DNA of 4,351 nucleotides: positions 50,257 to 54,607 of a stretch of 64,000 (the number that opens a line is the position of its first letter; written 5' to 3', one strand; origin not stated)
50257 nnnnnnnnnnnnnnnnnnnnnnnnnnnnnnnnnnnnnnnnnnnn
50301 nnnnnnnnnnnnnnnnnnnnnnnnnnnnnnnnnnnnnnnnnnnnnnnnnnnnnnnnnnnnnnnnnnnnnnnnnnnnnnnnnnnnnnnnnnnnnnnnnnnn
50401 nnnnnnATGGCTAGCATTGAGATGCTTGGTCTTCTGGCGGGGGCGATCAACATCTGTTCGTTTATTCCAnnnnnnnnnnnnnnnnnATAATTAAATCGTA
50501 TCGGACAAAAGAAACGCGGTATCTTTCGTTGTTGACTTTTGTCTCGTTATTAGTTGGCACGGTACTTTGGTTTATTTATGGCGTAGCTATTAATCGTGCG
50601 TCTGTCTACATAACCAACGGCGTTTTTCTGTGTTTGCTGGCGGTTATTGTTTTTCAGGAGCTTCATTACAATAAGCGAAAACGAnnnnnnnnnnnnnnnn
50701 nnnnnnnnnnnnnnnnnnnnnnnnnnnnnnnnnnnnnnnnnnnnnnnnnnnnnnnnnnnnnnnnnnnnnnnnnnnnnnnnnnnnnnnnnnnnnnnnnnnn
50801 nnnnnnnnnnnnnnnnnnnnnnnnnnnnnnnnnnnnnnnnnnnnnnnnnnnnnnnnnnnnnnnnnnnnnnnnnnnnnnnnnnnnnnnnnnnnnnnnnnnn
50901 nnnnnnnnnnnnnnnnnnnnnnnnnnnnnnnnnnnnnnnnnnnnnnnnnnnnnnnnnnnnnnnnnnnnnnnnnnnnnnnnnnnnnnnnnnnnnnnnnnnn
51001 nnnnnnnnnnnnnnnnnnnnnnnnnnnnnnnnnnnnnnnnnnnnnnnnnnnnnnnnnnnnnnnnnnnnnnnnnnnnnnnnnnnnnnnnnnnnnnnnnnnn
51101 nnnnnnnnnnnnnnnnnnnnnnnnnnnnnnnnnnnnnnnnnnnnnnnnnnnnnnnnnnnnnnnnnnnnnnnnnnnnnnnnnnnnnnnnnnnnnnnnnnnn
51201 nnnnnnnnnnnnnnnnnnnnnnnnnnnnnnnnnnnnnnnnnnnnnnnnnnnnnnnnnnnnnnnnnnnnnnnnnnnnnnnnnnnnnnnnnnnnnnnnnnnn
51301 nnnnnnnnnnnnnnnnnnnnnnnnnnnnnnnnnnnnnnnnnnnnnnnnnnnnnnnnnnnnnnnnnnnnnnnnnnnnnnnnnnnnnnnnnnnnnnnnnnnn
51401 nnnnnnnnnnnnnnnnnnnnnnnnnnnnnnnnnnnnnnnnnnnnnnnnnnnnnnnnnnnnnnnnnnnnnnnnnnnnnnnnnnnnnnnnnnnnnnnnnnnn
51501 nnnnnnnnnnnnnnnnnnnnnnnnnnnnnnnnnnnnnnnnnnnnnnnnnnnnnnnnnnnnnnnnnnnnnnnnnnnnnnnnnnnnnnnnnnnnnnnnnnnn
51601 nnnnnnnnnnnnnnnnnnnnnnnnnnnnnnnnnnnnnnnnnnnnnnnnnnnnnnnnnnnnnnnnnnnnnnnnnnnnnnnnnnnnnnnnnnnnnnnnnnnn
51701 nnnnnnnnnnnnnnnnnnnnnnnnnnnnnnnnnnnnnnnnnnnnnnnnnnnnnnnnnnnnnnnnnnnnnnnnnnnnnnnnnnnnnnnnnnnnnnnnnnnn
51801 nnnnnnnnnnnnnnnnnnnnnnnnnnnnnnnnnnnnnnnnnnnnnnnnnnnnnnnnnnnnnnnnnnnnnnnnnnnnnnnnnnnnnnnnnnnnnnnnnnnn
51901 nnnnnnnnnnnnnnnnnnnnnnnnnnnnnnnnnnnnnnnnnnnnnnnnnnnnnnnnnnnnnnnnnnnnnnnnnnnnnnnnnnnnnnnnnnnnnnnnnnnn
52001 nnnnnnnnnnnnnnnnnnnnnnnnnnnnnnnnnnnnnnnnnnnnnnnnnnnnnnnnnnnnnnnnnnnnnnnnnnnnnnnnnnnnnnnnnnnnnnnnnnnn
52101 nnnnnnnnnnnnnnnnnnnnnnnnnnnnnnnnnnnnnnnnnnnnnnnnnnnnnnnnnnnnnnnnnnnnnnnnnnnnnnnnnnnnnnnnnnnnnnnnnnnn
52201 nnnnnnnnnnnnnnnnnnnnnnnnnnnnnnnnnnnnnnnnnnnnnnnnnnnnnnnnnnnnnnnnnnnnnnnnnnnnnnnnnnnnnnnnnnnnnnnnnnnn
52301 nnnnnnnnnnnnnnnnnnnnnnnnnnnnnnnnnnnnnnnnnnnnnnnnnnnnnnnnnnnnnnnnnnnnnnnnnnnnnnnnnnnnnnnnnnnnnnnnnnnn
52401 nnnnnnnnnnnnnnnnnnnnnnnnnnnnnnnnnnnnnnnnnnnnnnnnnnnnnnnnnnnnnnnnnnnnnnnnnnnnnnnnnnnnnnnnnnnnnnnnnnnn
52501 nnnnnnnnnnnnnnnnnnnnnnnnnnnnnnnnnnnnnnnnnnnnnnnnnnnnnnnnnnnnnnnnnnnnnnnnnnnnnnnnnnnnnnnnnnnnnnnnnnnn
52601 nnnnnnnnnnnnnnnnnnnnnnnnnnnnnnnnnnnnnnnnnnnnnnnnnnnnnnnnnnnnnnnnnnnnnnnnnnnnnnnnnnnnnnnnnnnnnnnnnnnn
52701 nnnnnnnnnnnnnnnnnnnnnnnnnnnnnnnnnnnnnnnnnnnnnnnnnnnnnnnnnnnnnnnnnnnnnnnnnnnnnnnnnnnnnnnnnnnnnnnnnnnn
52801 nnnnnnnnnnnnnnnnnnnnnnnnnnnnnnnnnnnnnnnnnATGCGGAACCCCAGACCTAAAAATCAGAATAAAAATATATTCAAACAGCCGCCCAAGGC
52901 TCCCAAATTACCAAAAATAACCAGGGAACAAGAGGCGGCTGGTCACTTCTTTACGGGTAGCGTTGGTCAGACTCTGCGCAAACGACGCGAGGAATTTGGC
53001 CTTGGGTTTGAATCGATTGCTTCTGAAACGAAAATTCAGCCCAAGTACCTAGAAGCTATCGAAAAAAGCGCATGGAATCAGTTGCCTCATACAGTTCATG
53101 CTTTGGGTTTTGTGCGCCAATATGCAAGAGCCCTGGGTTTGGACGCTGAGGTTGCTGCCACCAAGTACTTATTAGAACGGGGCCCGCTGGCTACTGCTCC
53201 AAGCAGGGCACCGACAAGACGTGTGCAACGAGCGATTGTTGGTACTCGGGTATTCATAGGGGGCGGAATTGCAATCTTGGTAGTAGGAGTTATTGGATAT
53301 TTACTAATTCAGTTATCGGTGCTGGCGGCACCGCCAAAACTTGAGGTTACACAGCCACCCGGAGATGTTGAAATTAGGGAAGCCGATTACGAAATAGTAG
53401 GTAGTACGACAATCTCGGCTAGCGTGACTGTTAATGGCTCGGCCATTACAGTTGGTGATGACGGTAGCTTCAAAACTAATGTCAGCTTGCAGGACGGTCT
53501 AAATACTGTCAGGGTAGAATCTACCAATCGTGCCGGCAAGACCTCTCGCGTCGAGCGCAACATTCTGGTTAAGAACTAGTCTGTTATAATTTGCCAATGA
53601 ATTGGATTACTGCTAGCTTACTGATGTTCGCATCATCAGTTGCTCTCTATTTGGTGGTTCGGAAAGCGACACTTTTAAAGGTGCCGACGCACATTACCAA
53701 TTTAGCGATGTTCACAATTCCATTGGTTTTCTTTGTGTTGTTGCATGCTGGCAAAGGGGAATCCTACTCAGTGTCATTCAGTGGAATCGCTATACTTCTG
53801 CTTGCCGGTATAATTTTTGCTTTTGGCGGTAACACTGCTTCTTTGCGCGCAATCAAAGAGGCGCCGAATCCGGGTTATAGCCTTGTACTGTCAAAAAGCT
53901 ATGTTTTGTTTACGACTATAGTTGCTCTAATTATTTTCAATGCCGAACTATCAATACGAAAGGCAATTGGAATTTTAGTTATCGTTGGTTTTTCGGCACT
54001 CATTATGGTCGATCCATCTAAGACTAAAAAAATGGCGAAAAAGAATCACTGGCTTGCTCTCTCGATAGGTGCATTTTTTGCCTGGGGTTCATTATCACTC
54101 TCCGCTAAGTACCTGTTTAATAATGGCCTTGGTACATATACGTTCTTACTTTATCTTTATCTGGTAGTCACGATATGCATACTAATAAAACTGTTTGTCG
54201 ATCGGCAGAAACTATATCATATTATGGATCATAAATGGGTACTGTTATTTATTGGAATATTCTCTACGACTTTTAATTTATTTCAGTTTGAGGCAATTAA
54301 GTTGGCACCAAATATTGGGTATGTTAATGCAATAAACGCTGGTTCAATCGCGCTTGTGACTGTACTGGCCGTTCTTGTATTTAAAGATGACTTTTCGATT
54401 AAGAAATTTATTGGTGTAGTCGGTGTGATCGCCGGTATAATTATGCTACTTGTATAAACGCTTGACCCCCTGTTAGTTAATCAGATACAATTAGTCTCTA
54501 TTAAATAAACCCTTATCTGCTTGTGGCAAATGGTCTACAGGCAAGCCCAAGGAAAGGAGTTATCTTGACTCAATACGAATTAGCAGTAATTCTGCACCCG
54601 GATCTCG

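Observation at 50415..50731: Decaying second SemiSWEET gene with a 15-bp tandem duplication, a nonsense codon and a frameshift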

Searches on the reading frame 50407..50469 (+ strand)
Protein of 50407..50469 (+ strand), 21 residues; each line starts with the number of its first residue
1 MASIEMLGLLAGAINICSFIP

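Call 5: search_protein_families(library=pfam, proteins=[window:50407-50469:+], max_evalue=1)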
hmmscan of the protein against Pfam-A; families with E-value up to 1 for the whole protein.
seq(21 aa): 0 families

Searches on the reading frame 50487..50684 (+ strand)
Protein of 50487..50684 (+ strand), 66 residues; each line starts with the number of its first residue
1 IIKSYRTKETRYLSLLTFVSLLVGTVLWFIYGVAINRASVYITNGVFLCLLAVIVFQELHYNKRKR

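Call 5: search_protein_families(library=pfam, proteins=[window:50487-50684:+], max_evalue=1)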
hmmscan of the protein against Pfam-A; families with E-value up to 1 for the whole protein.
seq(66 aa): 6 families
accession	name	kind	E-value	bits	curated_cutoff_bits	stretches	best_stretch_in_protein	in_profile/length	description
PF03083.21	MtN3_slv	-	4.9e-08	33.3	23.7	1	4-65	25-86/87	Sugar efflux transporter for intercellular exchange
PF04193.19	PQ-loop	-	0.00014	22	22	1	1-34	21-54/61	PQ loop repeat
PF19455.4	DUF5993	-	0.03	14.9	27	1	8-31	19-40/50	Family of unknown function (DUF5993)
PF13829.11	DUF4191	-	0.19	11.5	30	1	6-57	18-70/219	Domain of unknown function (DUF4191)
PF08636.15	Pkr1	-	0.23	12.1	27.7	0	13-34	48-69/73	ER protein Pkr1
PF13974.11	YebO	-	0.26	12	27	1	17-46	3-28/80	YebO-like protein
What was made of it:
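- On SemiSWEET (PQ-loop / MtN3_slv): C-terminal piece alone: MtN3_slv 33.3 bits (call 5).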

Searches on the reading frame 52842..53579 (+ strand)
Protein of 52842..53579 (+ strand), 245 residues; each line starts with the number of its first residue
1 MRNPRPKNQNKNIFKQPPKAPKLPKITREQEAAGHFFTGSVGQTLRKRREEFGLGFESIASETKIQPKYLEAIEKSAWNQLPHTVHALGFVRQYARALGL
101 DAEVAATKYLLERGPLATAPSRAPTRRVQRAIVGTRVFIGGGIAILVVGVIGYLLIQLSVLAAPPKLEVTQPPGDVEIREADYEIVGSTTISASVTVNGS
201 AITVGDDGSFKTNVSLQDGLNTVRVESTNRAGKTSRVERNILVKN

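Call 58: search_protein_families(library=pfam, proteins=[window:52842-53579:+], max_evalue=0.001)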
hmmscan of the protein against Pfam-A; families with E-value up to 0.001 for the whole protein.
window:52842-53579:+ (245 aa): 5 families
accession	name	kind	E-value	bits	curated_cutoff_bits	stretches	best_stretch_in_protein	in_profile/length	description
PF13413.12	HTH_25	-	2e-20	72.8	24.6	1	44-103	1-60/62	Helix-turn-helix domain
PF09136.16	Glucodextran_B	-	1.7e-14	53.9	27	1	165-243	1-81/83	Glucodextranase, domain B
PF12844.13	HTH_19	-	2.3e-06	27.8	30.2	1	42-103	1-56/64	Helix-turn-helix domain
PF13560.12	HTH_31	-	0.00035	21.2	27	1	42-104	3-60/64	Helix-turn-helix domain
PF17936.7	Big_6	-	0.00066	20.3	27.6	0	172-236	4-75/83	Bacterial Ig domain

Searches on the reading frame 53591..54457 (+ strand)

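Call 58: search_protein_families(library=pfam, proteins=[window:53591-54457:+], max_evalue=0.001)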
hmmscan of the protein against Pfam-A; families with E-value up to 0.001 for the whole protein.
window:53591-54457:+ (288 aa): 1 family
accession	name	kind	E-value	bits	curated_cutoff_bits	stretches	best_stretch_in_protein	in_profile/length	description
PF00892.27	EamA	-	4.7e-15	56.5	28.2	1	154-287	3-134/135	EamA-like transporter family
